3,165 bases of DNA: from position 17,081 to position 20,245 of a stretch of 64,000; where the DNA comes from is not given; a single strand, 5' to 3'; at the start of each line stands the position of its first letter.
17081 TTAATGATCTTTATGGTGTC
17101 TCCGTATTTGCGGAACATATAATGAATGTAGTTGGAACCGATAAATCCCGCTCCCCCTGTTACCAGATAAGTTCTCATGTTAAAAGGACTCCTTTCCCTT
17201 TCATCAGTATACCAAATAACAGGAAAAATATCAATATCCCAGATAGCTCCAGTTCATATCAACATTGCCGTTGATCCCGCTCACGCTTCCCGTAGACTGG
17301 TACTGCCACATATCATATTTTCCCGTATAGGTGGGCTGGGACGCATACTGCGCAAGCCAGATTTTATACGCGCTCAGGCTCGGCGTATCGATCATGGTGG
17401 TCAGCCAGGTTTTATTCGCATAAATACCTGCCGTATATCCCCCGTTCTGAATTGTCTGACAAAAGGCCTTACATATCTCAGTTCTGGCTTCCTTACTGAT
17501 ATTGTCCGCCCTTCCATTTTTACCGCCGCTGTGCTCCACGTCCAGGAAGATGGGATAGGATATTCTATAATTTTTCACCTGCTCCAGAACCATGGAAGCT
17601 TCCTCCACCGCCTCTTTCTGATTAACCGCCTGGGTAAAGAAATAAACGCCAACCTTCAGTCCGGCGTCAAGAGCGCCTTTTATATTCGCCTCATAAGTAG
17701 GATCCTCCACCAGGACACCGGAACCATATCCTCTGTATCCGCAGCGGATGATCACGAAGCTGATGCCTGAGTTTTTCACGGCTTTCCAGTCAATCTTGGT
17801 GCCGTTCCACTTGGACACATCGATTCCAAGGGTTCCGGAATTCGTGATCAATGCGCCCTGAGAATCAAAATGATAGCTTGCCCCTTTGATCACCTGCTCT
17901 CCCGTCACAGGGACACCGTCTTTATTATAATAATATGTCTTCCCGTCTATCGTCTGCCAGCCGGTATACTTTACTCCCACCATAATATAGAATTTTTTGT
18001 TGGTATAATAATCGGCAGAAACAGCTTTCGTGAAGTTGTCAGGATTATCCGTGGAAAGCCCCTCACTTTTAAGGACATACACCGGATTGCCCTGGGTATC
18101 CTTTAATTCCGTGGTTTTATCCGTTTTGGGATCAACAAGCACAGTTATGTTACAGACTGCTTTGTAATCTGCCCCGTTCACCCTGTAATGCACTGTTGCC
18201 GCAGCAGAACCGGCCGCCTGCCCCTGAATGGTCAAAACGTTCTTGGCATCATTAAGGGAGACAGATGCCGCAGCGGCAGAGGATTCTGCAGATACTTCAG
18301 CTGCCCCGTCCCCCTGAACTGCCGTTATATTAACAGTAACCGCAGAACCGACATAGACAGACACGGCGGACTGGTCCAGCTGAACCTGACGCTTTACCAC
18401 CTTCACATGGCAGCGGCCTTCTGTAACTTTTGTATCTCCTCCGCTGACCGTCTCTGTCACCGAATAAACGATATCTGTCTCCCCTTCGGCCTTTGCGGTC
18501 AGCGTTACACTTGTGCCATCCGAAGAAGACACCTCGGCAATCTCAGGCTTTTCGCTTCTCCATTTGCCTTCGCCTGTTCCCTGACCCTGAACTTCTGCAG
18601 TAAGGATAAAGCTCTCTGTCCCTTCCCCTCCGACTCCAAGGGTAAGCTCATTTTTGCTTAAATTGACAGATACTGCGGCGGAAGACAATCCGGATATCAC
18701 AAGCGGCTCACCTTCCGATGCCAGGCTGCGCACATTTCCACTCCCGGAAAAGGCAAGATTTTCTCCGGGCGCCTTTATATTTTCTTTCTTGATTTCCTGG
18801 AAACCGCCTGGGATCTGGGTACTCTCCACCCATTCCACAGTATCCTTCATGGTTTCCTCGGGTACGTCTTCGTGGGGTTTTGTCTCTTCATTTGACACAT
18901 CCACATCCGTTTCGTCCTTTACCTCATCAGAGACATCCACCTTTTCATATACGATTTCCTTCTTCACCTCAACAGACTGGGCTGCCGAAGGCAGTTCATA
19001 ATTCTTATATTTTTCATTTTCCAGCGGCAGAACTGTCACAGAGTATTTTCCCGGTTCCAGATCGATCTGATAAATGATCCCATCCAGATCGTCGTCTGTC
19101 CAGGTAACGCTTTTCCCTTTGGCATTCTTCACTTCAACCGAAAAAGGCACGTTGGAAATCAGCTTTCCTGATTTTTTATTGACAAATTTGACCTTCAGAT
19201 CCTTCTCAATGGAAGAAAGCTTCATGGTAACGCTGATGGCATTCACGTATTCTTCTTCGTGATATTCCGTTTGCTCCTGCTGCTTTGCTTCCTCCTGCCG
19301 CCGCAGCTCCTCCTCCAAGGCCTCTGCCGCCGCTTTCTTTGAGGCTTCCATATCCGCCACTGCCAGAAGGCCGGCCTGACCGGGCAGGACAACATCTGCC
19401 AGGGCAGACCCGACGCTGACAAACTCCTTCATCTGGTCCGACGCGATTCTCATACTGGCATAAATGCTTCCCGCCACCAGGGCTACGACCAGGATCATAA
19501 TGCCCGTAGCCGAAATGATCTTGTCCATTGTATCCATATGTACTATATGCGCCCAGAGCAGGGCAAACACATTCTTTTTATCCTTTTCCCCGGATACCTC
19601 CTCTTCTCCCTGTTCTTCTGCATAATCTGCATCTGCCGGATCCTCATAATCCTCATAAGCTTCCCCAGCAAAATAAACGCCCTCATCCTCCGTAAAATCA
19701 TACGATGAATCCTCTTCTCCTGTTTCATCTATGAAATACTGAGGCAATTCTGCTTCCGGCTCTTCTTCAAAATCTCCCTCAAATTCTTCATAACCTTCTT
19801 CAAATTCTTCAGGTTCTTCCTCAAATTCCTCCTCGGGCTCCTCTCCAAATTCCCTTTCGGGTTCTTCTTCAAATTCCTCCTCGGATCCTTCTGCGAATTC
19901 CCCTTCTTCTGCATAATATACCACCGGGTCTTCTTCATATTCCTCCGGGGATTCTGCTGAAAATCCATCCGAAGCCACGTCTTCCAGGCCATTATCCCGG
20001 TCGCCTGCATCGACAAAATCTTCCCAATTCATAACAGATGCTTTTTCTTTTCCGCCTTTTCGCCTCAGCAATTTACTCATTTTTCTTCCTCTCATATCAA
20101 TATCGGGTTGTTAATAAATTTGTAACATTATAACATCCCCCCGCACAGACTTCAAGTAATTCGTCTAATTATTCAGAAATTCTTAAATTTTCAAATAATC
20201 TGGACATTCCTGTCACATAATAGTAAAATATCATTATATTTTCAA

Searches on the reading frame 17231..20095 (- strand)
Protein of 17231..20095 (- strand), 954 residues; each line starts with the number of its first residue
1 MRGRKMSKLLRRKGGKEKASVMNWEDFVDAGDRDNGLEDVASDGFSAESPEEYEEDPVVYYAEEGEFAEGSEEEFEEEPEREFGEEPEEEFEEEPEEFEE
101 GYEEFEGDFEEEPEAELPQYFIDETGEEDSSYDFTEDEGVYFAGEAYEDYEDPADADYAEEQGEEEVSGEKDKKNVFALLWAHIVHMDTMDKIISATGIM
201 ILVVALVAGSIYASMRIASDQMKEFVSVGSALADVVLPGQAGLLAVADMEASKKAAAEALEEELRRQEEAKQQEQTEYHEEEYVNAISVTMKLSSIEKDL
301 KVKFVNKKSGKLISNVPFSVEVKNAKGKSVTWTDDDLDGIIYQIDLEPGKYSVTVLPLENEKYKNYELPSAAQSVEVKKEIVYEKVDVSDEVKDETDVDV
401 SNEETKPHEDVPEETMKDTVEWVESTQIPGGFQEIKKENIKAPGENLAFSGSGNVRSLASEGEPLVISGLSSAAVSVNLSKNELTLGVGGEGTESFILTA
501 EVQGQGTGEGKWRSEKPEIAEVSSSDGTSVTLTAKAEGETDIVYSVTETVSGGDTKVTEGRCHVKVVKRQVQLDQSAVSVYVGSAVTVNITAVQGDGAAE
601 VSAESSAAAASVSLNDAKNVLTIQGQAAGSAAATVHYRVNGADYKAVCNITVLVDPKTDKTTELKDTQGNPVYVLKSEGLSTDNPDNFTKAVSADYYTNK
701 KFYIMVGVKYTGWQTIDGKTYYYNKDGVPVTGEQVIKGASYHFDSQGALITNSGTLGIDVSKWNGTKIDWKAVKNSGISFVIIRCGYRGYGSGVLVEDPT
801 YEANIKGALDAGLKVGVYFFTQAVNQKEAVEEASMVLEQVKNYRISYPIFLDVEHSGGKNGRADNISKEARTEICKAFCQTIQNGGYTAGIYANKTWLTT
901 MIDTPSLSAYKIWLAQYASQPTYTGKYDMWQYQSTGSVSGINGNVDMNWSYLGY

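Call 10: search_protein_families(library=ncbifam, proteins=[window:17231-20095:-], max_evalue=0.00001)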
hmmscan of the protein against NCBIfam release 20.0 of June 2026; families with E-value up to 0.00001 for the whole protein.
window:17231-20095:- (954 aa): 1 family
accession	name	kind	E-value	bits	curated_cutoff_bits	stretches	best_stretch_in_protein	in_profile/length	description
TIGR04035.1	glucan_65_rpt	repeat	1.5e-07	31.5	147.7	1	707-753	8-56/64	glucan-binding repeat-containing protein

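Call 11: search_protein_families(library=pfam, proteins=[window:17231-20095:-], max_evalue=0.00001)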
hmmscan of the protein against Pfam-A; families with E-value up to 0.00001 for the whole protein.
window:17231-20095:- (954 aa): 2 families
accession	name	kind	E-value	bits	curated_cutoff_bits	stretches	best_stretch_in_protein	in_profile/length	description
PF01183.26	Glyco_hydro_25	-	1.1e-33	117.6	27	1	758-941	1-180/180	Glycosyl hydrolases family 25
PF19127.6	Choline_bind_3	-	2.6e-12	46.9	27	1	711-752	2-45/47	Choline-binding repeat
